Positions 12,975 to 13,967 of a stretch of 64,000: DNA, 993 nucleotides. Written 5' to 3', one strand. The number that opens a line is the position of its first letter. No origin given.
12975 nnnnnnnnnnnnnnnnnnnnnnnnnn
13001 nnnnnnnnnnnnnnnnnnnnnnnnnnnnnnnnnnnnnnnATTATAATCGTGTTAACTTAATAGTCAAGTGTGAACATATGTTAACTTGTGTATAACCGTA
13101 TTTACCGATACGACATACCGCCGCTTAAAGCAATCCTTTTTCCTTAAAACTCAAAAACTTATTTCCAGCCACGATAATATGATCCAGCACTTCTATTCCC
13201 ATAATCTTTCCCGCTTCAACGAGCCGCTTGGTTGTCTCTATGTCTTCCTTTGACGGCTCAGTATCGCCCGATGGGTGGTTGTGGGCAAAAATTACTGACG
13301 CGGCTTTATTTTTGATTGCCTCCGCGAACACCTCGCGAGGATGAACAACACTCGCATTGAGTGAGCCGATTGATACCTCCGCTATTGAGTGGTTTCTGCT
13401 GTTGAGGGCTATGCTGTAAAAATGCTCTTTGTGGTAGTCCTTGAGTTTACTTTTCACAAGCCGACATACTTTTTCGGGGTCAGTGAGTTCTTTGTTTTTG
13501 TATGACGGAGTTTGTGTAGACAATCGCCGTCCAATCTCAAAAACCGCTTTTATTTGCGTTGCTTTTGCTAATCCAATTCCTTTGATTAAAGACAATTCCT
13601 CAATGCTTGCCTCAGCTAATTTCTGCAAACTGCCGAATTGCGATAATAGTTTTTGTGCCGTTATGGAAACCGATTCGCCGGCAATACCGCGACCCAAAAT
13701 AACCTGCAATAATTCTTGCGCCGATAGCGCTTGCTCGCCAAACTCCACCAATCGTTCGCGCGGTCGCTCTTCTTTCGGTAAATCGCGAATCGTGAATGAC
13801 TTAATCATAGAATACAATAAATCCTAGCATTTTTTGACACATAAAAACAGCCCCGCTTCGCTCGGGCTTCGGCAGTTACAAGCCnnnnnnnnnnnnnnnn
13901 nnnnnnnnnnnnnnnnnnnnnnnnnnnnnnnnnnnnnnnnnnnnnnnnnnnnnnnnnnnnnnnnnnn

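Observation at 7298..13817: AT-rich defence island: seven translationally coupled genes radC, HTH, doc, mod, X, res, wHTH-TM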

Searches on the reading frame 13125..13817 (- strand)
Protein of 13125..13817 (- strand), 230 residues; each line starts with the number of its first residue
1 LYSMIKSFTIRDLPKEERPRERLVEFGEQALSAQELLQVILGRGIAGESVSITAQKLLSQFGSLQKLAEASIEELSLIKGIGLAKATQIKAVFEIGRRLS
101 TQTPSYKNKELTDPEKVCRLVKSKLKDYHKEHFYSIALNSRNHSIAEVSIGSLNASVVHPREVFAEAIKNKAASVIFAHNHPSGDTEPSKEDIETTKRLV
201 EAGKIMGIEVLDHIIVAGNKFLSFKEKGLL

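Call 3: search_protein_families(library=pfam, proteins=[window:13125-13817:-], max_evalue=0.01)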
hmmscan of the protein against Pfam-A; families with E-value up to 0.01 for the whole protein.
window:13125-13817:- (230 aa): 6 families
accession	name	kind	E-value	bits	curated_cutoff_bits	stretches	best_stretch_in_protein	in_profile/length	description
PF04002.20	RadC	-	8.3e-44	148.8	22.1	1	112-229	2-121/121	RadC-like JAB domain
PF20582.4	UPF0758_N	-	5e-25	87.8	27.1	1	10-86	1-76/77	UPF0758 N-terminal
PF14520.12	HHH_5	-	4.8e-08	33.8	27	1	53-90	14-52/57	Helix-hairpin-helix domain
PF12826.13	HHH_2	-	5.3e-08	33.3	27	1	53-94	15-56/64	Helix-hairpin-helix motif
PF00633.29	HHH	-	8.3e-05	22.7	24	1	63-91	1-29/30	Helix-hairpin-helix motif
PF14464.11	Prok-JAB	-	0.00073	19.8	25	1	120-204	8-95/114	Prokaryotic homologs of the JAB domain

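Call 4: search_protein_families(library=padloc, proteins=[window:13125-13817:-], max_evalue=0.01)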
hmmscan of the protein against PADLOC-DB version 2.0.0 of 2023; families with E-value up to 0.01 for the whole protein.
window:13125-13817:- (230 aa): 1 family
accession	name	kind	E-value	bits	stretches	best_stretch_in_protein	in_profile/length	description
PDLC00905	JAB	-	0.0062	14.7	0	179-211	88-120/154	JAB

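Call 11: search_protein_families(library=ncbifam, proteins=[window:13125-13817:-], max_evalue=0.01)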
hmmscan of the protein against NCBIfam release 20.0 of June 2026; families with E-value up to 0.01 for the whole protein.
window:13125-13817:- (230 aa): 9 families
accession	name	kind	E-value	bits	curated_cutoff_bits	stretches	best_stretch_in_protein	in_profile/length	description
NF000642.1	PRK00024.1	equivalog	1.9e-74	249.9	180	1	20-229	1-211/212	RadC family protein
TIGR00608.1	radc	subfamily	2.3e-66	223.7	133.85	1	18-230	1-218/218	RadC family protein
NF010337.0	PRK13766.1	equivalog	5.4e-07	28.1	610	1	5-94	691-776/781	Hef nuclease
NF010009.0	PRK13482.1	equivalog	3.2e-06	26.6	201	1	53-93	304-344/357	DNA integrity scanning diadenylate cyclase DisA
NF001824.0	PRK00558.1-5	equivalog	3.3e-06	25.8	451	1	53-93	604-644/652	excinuclease ABC subunit UvrC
TIGR00575.1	dnlj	equivalog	0.00011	20.7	444.45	1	37-154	495-612/652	NAD-dependent DNA ligase LigA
NF011260.0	PRK14666.1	equivalog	0.00023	20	649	1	52-91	648-687/698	excinuclease ABC subunit C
NF005932.1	PRK07956.1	equivalog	0.00063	18.4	369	1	34-94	500-559/664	NAD-dependent DNA ligase LigA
NF011262.0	PRK14668.1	equivalog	0.0017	16.8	544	1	53-91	537-575/577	excinuclease ABC subunit C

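Call 12: search_protein_families(library=phrogs, proteins=[window:13125-13817:-], max_evalue=0.01)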
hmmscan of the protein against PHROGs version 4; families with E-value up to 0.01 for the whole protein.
window:13125-13817:- (230 aa): 2 families
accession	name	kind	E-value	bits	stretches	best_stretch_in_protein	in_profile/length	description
phrog_10276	-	DNA, RNA and nucleotide metabolism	3e-37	129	1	98-229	15-152/153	DNA repair protein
phrog_27534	-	head and packaging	0.0035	16.1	1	34-123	1106-1189/1454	head protein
